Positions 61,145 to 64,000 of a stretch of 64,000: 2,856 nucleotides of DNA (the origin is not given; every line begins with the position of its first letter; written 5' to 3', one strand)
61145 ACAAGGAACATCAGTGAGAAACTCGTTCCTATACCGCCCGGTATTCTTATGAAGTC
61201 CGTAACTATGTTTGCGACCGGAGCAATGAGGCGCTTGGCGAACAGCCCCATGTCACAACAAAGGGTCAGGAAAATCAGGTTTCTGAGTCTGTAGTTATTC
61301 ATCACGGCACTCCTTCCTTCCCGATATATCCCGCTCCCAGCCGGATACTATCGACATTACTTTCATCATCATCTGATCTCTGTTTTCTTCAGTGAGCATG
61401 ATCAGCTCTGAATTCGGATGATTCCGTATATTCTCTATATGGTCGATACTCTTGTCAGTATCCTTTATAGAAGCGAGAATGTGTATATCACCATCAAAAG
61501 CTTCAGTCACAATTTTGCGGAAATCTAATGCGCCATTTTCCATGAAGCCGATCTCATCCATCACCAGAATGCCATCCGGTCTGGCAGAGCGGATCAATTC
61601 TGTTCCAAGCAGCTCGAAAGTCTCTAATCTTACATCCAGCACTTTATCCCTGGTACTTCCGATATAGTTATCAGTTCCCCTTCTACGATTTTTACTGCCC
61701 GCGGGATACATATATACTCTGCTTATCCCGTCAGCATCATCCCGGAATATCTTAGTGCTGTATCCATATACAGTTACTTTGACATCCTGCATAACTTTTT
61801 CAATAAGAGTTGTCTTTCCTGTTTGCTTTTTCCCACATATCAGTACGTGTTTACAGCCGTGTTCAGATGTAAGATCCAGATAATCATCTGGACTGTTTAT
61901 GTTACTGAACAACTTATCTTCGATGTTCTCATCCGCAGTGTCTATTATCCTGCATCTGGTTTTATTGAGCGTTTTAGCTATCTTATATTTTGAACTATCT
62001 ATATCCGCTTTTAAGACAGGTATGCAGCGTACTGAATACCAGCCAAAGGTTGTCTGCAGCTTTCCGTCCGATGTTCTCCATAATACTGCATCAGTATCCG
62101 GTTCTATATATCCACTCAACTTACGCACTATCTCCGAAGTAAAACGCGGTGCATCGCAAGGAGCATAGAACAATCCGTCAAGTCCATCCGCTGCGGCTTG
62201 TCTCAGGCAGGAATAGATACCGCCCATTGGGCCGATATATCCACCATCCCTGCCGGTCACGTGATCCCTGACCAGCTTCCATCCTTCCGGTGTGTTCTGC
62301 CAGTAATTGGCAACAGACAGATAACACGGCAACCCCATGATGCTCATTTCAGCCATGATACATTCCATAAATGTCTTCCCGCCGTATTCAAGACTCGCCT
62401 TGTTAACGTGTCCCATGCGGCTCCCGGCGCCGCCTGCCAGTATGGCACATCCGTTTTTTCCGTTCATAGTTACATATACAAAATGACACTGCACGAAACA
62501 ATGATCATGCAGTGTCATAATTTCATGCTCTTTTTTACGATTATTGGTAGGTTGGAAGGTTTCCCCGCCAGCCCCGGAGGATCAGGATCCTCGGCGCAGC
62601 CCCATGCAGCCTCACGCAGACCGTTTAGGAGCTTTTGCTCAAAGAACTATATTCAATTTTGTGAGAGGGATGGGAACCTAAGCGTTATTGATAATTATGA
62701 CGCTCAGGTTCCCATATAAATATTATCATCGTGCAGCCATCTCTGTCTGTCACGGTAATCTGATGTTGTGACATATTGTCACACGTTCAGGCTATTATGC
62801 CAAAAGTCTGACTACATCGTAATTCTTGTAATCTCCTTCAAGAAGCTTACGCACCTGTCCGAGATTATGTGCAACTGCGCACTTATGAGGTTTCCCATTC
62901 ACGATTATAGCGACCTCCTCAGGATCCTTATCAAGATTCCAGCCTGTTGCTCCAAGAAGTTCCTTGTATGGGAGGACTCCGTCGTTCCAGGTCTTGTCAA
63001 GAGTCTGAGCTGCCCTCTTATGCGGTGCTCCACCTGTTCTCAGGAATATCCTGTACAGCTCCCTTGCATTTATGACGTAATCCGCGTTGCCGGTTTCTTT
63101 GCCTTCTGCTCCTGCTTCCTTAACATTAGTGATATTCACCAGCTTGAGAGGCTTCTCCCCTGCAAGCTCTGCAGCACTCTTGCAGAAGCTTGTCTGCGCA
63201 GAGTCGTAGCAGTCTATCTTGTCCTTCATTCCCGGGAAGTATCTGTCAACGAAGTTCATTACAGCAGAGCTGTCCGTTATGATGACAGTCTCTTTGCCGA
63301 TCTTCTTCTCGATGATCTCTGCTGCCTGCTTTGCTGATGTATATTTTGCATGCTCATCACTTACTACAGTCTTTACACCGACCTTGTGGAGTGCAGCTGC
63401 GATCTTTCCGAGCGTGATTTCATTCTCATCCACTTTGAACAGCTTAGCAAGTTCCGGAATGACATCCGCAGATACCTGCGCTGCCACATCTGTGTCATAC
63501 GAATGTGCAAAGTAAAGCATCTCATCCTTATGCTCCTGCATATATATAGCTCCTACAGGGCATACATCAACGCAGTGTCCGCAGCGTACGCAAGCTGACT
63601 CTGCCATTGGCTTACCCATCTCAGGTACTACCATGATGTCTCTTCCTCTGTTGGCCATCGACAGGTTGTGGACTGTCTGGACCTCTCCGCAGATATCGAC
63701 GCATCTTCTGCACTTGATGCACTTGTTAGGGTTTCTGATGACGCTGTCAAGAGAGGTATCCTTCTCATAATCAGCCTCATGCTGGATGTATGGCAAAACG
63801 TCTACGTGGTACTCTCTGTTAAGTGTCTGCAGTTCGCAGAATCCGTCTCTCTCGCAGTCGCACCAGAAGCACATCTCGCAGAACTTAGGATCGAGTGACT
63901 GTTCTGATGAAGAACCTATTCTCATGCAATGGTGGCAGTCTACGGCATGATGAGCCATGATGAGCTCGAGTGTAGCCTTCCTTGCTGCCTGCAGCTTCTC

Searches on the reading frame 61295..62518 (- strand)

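Call 55: search_protein_families(library=pfam, proteins=[window:61295-62518:-], max_evalue=0.00001)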
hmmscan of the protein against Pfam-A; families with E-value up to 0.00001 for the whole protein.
window:61295-62518:- (407 aa): 2 families
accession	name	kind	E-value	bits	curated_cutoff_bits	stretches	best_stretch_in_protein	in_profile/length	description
PF03266.21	NTPase_1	-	4.7e-23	82.3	23.9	1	224-388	1-168/168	NTPase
PF12804.13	NTP_transf_3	-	2.3e-21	77.1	27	1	24-173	1-145/160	MobA-like NTP transferase domain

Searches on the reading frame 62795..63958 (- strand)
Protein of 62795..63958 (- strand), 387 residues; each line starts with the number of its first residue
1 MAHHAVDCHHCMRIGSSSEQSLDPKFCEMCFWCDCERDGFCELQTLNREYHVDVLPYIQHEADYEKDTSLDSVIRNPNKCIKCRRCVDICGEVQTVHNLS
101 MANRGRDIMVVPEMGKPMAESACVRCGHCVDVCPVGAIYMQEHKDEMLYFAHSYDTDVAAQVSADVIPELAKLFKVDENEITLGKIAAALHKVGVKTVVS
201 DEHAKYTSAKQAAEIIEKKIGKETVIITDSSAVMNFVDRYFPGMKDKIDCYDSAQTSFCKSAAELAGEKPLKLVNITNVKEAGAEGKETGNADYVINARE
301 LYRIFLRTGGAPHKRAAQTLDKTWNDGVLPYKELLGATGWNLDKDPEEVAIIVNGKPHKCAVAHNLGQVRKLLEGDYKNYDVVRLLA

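Call 55: search_protein_families(library=pfam, proteins=[window:62795-63958:-], max_evalue=0.00001)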
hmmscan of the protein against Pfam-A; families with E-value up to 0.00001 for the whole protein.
window:62795-63958:- (387 aa): 8 families
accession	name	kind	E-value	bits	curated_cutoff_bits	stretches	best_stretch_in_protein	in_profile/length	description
PF02906.19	Fe_hyd_lg_C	-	1.8e-14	54.4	22.1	1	158-374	3-220/245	Iron only hydrogenase large subunit, C-terminal domain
PF12838.12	Fer4_7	-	2.5e-11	44.3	27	1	79-137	1-52/52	4Fe-4S dicluster domain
PF22117.2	Fer4_Nqo3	-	3.2e-08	34.1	27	1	76-138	7-66/67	NADH-quinone oxidoreductase subunit 3, ferredoxin-like domain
PF00037.32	Fer4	-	2e-07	31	21.1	1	120-139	5-24/24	4Fe-4S binding domain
PF13187.11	Fer4_9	-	7.4e-07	29.5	27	1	79-138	1-52/52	4Fe-4S dicluster domain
PF13484.11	Fer4_16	-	1.8e-06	29.1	30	0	123-143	2-21/66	4Fe-4S double cluster binding domain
PF12837.12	Fer4_6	-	1.9e-06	28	25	0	120-138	6-24/24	4Fe-4S binding domain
PF13183.11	Fer4_8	-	2e-06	28.7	27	1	78-136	3-67/68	4Fe-4S dicluster domain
